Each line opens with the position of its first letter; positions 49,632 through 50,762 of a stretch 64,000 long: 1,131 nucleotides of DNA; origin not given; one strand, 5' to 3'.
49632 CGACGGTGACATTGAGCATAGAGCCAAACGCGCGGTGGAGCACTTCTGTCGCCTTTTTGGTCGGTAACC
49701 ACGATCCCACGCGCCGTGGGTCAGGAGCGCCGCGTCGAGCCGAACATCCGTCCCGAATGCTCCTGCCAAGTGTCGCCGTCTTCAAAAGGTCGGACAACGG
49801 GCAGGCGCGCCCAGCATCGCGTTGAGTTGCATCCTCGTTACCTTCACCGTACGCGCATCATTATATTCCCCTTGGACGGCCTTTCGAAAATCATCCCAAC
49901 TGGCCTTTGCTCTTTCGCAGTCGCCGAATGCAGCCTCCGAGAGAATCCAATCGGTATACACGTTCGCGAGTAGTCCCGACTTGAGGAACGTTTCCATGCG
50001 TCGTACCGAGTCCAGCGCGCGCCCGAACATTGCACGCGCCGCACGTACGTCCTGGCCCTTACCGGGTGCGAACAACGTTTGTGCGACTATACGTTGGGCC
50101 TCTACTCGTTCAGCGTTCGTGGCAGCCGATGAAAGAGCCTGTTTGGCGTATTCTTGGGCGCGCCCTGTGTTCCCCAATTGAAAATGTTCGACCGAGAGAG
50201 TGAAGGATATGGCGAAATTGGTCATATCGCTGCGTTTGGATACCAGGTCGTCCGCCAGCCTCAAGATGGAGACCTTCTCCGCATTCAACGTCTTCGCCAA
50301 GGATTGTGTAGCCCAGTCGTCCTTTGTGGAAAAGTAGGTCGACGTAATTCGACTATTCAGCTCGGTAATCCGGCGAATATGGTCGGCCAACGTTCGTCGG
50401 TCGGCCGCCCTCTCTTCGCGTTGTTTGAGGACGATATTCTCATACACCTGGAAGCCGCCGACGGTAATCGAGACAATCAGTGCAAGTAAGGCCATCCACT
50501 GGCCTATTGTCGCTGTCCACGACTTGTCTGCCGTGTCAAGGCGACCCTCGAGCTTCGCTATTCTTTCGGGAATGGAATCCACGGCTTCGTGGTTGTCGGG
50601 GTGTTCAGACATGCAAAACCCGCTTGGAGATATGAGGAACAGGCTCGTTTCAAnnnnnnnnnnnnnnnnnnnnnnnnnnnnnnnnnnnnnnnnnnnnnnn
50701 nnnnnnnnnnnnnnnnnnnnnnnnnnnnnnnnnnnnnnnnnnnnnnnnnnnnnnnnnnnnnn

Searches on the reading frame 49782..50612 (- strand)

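Call 99: search_protein_families(library=pfam, proteins=[window:49782-50612:-], max_evalue=0.1)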
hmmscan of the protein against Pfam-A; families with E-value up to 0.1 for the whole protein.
window:49782-50612:- (276 aa): 5 families
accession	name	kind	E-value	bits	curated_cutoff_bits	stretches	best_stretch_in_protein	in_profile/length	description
PF13432.12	TPR_16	-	0.035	15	32.7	0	142-182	6-43/65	Tetratricopeptide repeat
PF07719.23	TPR_2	-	0.048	14.3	27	0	137-161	5-29/34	Tetratricopeptide repeat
PF01812.26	5-FTHF_cyc-lig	-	0.05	13.9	27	1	62-117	14-70/186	5-formyltetrahydrofolate cyclo-ligase family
PF04353.18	Rsd_AlgQ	-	0.059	13.8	35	0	49-110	65-129/150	Regulator of RNA polymerase sigma(70) subunit, Rsd/AlgQ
PF13181.12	TPR_8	-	0.066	13.9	25.7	0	138-165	6-33/34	Tetratricopeptide repeat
